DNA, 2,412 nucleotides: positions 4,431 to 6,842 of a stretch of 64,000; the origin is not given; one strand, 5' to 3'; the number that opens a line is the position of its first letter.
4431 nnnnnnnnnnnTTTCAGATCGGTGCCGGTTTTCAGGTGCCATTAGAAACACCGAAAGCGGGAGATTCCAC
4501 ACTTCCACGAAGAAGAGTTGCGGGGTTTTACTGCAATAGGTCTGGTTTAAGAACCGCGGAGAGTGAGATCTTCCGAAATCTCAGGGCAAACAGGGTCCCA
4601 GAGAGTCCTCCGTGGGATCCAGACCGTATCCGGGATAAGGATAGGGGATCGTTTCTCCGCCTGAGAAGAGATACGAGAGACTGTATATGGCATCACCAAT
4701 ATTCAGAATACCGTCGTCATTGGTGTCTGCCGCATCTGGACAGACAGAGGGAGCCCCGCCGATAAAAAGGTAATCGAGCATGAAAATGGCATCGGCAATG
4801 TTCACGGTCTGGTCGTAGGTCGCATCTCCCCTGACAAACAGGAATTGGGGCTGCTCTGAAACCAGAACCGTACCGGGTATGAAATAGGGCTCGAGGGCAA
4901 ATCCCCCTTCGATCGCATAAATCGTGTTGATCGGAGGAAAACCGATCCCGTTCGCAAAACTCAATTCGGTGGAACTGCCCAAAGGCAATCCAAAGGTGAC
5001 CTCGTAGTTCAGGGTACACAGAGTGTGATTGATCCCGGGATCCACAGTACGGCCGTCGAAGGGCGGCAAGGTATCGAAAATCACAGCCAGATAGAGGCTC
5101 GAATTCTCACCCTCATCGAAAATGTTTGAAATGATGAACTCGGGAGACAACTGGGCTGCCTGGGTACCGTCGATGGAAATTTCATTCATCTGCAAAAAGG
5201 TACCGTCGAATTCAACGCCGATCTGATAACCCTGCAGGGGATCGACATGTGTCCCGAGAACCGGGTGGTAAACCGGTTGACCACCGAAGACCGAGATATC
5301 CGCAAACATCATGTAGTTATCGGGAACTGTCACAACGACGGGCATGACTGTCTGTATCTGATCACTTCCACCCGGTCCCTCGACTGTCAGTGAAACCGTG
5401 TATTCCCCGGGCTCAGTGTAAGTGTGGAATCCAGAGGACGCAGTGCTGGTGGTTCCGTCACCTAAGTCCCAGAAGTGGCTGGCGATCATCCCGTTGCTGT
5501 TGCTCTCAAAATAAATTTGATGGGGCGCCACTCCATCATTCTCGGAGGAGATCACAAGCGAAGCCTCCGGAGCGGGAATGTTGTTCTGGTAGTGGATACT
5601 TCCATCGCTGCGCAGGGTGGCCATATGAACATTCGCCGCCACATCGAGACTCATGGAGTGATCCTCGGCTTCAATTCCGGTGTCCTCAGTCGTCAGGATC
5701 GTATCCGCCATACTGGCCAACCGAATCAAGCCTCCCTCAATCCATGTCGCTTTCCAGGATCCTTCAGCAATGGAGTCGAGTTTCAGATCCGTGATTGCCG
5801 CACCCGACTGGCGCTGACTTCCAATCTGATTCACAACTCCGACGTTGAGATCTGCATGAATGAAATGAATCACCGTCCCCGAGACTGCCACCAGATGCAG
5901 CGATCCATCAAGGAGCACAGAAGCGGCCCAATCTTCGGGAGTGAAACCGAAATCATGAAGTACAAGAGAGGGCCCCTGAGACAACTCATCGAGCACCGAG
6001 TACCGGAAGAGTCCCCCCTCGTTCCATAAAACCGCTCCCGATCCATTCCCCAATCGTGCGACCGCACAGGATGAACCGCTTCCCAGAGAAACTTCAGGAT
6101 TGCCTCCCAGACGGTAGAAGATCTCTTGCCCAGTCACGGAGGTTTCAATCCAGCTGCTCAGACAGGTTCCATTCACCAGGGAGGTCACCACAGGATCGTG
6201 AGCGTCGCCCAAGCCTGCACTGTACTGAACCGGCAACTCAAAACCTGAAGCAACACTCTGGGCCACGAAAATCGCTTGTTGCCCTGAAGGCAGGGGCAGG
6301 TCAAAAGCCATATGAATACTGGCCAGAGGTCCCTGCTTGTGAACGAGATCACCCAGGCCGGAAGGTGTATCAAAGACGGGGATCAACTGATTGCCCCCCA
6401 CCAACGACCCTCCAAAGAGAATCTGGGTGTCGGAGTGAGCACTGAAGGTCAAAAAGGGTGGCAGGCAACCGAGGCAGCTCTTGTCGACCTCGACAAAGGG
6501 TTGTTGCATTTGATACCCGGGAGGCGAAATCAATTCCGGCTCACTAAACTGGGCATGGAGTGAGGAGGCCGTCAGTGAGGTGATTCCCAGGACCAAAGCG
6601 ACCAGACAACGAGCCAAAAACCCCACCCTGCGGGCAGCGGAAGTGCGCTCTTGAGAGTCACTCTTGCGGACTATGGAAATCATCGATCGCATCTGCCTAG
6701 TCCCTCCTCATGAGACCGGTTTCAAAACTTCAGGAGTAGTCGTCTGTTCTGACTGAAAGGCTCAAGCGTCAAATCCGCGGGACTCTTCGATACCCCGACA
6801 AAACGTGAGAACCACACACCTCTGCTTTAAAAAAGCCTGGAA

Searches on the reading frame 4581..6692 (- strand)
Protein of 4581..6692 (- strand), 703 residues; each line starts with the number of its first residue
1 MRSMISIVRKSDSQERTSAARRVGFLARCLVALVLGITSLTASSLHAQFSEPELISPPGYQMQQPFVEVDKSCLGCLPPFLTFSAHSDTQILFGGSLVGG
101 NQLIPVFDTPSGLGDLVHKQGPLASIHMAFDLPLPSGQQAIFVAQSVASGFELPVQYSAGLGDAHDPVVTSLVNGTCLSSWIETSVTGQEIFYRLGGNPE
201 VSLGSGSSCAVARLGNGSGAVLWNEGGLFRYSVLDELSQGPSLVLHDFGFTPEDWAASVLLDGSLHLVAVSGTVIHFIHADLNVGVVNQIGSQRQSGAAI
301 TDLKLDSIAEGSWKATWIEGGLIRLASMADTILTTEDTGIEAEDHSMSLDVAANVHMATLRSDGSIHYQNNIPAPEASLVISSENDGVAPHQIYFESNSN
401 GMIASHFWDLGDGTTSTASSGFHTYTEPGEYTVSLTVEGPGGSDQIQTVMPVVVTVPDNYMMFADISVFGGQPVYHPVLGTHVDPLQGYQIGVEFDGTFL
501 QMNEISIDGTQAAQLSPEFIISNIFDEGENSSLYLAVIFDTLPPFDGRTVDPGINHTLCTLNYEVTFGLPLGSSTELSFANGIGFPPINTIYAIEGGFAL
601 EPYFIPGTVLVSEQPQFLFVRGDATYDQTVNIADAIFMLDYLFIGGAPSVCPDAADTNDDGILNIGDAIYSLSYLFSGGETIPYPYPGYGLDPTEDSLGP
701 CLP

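Call 6: search_protein_families(library=pfam, proteins=[window:4581-6692:-], max_evalue=0.1)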
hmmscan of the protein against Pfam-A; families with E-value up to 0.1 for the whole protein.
window:4581-6692:- (703 aa): 3 families
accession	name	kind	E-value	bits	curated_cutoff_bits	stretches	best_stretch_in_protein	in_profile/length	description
PF18911.6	PKD_4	-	9.3e-14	51.7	27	1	373-447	4-79/85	PKD domain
PF00801.26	PKD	-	3.8e-10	40.1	23.5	1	391-451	15-79/80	PKD domain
PF00404.24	Dockerin_1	-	0.04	14.6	22.9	1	622-668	2-49/57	Dockerin type I domain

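Call 11: search_protein_families(library=ncbifam, proteins=[window:4581-6692:-], max_evalue=0.1)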
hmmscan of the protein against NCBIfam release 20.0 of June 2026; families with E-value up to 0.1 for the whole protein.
window:4581-6692:- (703 aa): 1 family
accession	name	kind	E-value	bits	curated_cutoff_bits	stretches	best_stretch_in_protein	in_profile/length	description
TIGR00864.1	PCC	subfamily_domain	0.0014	15.1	1861.4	1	392-453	1414-1473/2700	polycystin cation channel protein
